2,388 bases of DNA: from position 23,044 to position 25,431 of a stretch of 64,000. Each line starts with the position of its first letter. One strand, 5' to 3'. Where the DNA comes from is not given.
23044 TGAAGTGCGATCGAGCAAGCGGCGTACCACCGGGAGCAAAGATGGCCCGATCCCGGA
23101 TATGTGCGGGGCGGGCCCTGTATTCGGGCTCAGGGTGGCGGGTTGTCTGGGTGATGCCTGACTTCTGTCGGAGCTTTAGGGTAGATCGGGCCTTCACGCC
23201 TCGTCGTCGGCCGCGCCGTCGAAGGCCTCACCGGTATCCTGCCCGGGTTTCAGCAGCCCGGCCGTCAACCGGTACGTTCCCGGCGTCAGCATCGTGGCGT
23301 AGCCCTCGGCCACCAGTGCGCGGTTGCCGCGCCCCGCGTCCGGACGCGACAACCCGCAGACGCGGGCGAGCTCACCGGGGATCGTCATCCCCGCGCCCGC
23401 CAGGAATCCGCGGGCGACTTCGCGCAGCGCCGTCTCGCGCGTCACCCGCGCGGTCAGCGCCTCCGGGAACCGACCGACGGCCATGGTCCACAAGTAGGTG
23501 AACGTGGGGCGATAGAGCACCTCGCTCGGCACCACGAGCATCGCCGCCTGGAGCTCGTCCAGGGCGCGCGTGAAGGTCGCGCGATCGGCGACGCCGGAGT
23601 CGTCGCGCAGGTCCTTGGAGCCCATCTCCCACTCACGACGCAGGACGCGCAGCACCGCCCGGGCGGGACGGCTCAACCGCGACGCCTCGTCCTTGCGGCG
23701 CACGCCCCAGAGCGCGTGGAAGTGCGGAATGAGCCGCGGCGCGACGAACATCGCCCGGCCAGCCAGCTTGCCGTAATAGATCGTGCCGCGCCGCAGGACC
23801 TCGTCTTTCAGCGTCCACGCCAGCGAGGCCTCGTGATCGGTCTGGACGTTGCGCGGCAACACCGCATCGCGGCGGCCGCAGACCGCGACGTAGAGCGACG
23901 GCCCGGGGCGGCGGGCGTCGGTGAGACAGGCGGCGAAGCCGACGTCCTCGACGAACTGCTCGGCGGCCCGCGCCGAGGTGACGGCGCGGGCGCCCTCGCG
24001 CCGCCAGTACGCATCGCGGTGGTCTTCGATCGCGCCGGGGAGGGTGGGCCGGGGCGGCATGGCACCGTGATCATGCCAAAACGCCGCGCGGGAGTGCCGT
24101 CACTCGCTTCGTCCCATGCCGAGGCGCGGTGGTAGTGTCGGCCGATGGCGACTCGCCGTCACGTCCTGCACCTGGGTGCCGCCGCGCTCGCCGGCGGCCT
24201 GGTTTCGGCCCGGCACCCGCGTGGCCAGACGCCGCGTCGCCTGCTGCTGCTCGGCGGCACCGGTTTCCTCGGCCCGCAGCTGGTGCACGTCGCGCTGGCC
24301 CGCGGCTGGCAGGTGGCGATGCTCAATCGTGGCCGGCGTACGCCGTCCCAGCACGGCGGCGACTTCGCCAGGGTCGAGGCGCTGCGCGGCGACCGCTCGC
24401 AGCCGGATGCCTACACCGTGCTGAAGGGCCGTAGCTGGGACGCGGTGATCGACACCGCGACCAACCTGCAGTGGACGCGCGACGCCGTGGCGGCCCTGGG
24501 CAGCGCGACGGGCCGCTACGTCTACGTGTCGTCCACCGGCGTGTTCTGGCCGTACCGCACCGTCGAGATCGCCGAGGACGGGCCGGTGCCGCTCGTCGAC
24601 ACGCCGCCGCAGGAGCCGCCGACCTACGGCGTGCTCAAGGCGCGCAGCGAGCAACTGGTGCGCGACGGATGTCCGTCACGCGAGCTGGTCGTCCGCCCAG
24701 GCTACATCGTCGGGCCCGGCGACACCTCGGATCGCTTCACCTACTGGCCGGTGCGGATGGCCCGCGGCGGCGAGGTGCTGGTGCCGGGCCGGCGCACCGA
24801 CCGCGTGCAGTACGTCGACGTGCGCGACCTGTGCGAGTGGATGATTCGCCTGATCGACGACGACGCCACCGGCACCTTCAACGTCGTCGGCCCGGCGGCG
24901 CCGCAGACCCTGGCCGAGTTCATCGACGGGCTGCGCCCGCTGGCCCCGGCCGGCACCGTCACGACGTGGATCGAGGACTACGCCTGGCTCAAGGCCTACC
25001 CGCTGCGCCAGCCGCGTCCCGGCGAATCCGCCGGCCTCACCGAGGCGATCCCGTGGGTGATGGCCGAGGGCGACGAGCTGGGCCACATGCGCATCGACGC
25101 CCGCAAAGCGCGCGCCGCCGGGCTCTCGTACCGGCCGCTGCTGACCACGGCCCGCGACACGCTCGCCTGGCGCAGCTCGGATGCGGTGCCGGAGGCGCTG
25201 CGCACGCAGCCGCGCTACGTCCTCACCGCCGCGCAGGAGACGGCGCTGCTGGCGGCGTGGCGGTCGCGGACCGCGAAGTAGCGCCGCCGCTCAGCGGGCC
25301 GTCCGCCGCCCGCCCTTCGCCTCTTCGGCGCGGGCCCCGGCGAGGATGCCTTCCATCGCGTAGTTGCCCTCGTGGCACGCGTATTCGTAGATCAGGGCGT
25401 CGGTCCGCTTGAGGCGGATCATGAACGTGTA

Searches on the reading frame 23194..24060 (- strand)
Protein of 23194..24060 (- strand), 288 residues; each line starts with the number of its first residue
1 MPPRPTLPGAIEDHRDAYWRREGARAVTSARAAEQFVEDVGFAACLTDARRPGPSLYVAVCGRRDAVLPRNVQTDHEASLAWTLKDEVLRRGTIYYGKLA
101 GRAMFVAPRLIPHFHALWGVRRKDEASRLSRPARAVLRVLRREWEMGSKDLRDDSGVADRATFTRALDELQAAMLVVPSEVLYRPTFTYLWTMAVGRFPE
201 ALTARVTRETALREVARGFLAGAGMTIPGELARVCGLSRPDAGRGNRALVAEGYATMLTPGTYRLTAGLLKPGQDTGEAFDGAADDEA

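Call 19: search_protein_families(library=pfam, proteins=[window:23194-24060:-], max_evalue=0.001)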
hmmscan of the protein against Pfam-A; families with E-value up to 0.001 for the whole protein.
window:23194-24060:- (288 aa): 2 families
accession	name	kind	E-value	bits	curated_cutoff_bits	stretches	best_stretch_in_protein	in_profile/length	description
PF24741.1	AlkZ-rel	-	8.1e-25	88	26.5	1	28-205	2-182/221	AlkZ related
PF25213.1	HVO_A0261_N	-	0.00029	21.1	35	0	133-186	13-64/86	HVO_A0261 N-terminal domain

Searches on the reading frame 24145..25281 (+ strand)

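Call 19: search_protein_families(library=pfam, proteins=[window:24145-25281:+], max_evalue=0.001)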
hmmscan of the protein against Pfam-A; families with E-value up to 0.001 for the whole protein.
window:24145-25281:+ (378 aa): 2 families
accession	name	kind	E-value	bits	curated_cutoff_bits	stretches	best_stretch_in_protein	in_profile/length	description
PF01370.27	Epimerase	-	1.5e-15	57.7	20.9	1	34-247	2-239/240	NAD dependent epimerase/dehydratase family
PF07993.18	NAD_binding_4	-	0.0005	19.7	20.1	0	122-196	129-210/258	Male sterility protein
